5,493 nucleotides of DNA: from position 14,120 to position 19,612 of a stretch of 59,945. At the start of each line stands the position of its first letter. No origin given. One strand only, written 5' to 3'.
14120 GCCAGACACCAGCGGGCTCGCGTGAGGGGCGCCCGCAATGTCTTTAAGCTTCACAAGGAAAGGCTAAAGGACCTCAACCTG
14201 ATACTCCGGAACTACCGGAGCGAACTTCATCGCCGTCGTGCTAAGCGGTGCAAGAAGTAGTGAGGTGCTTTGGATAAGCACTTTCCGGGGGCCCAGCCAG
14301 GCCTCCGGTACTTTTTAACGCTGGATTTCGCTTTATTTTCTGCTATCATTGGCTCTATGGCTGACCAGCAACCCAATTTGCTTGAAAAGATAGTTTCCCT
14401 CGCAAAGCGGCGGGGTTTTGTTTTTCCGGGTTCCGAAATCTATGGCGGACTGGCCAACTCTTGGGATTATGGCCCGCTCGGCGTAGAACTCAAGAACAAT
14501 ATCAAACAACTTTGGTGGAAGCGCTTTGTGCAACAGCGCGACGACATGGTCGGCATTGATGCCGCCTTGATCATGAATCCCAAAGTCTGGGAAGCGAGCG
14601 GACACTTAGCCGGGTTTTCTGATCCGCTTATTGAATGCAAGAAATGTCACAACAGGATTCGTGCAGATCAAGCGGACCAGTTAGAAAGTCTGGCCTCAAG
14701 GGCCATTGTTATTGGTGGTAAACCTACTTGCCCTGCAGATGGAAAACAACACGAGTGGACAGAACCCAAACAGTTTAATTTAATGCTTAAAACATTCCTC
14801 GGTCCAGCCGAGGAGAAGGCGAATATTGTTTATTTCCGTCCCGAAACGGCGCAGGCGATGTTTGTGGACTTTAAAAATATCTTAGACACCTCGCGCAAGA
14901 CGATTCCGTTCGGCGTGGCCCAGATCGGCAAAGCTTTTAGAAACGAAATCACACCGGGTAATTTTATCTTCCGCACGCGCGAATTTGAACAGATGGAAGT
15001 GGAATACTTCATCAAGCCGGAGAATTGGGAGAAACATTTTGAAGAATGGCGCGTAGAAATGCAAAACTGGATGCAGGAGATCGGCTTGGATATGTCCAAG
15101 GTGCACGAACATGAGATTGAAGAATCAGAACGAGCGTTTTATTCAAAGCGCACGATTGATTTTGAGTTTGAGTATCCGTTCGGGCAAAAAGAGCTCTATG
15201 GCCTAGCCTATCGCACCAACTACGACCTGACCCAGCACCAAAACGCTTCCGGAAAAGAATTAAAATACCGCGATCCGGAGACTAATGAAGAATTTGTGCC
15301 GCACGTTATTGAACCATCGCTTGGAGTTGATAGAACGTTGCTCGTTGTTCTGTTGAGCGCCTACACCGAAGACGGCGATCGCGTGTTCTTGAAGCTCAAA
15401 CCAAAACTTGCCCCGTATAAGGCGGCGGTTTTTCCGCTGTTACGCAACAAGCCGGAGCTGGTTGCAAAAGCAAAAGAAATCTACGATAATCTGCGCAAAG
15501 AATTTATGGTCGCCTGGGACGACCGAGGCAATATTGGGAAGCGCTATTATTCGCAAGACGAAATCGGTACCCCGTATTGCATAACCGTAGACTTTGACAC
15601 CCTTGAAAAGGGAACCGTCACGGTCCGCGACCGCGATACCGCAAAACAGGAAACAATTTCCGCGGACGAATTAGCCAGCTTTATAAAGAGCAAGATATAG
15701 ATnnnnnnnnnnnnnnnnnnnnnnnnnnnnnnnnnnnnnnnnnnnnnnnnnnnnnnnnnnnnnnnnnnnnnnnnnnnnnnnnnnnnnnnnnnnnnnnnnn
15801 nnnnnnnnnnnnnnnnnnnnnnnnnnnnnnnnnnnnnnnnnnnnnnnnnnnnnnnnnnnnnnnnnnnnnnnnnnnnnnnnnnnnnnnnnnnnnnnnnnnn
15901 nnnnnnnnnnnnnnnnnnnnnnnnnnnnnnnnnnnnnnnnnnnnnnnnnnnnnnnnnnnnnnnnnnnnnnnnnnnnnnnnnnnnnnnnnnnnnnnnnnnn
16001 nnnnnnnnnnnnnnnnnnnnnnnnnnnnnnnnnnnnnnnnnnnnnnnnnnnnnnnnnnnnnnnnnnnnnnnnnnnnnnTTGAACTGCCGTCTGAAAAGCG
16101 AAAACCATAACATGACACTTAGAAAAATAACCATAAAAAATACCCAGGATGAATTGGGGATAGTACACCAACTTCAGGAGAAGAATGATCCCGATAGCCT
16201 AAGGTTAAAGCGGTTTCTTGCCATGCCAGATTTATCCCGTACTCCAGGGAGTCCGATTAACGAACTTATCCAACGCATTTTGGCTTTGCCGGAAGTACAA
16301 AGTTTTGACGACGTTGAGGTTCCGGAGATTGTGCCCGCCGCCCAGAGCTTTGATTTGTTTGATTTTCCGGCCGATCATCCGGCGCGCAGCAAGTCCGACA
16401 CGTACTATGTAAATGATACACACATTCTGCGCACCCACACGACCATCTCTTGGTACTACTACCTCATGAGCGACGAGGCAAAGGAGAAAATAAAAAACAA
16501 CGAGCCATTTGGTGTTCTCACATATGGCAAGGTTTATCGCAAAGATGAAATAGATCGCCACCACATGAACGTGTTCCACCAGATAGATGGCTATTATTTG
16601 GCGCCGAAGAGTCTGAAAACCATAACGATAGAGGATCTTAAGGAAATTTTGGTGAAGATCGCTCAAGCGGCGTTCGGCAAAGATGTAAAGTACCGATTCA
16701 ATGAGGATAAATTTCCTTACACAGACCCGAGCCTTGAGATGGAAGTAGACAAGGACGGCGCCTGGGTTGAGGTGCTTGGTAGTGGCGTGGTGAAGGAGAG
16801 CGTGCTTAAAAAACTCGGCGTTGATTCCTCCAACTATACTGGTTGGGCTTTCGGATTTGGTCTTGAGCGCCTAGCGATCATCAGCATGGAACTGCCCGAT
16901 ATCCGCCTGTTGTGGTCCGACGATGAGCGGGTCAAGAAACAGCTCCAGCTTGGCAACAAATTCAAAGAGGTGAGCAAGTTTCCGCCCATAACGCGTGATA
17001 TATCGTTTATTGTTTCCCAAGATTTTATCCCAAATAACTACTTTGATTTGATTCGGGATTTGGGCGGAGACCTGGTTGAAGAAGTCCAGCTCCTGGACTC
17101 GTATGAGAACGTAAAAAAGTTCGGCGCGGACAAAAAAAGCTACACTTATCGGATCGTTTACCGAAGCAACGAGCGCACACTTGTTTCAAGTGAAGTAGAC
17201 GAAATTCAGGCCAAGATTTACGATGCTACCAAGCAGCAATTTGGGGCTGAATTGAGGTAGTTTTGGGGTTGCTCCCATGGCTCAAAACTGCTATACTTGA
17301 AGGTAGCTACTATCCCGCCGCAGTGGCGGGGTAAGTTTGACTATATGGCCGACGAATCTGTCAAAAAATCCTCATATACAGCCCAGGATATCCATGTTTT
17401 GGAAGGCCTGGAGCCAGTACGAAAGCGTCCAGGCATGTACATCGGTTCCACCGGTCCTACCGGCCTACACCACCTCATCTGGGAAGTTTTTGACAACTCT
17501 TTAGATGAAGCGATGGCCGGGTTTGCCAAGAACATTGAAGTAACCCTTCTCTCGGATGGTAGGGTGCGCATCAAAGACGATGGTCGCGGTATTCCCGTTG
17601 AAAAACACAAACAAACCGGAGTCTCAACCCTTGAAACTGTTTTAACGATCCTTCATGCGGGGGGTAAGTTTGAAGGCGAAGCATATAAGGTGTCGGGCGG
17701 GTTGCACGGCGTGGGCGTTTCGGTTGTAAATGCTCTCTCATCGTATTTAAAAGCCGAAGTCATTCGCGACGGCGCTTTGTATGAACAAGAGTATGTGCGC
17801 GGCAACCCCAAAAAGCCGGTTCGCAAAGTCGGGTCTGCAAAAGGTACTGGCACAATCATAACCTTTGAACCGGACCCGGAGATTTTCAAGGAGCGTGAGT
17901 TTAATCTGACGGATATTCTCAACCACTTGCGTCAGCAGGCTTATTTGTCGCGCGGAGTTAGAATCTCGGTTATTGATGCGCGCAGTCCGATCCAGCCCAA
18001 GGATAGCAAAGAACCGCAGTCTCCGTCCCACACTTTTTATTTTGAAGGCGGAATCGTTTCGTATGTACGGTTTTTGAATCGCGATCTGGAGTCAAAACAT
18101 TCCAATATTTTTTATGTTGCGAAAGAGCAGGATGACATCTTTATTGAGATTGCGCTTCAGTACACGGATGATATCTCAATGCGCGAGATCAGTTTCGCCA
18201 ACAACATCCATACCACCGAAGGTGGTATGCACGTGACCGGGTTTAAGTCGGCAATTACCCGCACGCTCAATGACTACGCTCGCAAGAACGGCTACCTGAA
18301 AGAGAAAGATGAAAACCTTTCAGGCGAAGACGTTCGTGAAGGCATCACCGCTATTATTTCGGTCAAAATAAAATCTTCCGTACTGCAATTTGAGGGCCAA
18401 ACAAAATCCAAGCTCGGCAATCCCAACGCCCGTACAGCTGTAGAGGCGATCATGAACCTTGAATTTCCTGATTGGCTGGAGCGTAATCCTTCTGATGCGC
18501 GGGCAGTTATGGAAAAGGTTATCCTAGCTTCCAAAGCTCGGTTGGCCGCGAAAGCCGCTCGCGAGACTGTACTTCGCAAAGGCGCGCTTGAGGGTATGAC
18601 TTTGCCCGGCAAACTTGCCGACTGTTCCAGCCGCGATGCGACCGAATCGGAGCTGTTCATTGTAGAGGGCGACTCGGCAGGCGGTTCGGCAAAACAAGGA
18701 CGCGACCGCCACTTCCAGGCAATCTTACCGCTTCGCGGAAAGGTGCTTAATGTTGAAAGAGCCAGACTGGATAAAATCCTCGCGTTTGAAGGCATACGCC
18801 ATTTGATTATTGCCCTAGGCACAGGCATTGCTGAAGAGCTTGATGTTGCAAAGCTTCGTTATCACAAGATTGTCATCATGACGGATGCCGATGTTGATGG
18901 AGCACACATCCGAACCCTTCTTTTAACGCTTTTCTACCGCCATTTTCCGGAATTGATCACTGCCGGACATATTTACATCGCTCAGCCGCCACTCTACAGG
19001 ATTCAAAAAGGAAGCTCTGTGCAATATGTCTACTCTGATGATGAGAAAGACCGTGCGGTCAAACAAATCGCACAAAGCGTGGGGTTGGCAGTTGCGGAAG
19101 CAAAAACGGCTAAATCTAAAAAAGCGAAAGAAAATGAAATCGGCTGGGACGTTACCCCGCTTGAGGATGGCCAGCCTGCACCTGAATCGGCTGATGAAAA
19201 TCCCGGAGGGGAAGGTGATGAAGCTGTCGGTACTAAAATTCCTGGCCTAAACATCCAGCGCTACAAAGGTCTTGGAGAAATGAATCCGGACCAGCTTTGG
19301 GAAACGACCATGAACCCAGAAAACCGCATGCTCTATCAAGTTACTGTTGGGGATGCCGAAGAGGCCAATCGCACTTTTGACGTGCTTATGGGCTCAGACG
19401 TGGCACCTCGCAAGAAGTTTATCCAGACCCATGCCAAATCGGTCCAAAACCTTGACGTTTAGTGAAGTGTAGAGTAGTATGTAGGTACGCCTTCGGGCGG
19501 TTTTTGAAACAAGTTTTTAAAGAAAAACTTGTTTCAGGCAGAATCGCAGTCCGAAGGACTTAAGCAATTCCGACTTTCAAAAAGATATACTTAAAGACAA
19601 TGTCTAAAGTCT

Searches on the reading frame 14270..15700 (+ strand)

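Call 84: search_protein_families(library=pfam, proteins=[window:14270-15700:+], max_evalue=0.00001)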
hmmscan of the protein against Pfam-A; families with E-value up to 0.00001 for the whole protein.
window:14270-15700:+ (476 aa): 2 families
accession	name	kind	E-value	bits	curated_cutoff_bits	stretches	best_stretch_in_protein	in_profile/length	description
PF03129.25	HGTP_anticodon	-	1.6e-22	79.9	21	1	384-474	1-93/94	Anticodon binding domain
PF00587.30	tRNA-synt_2b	-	8.3e-14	52.5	29.3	1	187-361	11-176/179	tRNA synthetase class II core domain (G, H, P, S and T)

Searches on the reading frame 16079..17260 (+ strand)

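Call 85: search_protein_families(library=pfam, proteins=[window:16079-17260:+], max_evalue=0.00001)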
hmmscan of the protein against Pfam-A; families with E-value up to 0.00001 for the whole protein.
window:16079-17260:+ (393 aa): 2 families
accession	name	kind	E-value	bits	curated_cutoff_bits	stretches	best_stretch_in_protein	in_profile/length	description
PF01409.25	tRNA-synt_2d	-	1.7e-56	191.9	19.8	1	58-288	17-245/246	tRNA synthetases class II core domain (F)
PF03147.19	FDX-ACB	-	6.2e-25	87.9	31.1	1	299-393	1-94/94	Ferredoxin-fold anticodon binding domain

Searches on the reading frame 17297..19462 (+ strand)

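Call 85: search_protein_families(library=pfam, proteins=[window:17297-19462:+], max_evalue=0.00001)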
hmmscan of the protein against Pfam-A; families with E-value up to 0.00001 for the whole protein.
window:17297-19462:+ (721 aa): 4 families
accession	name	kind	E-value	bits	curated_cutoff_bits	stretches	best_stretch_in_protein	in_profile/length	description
PF00204.31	DNA_gyraseB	-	1.9e-56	190.7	27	1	252-423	1-172/173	DNA gyrase B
PF00986.26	DNA_gyraseB_C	-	4.8e-30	103.9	29.8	1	651-710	4-63/63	DNA gyrase B subunit, carboxyl terminus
PF01751.28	Toprim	-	5.6e-19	68.6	23.1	1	452-563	1-95/96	Toprim domain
PF02518.31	HATPase_c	-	3.6e-15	56.8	26.4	1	54-194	3-109/111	Histidine kinase-, DNA gyrase B-, and HSP90-like ATPase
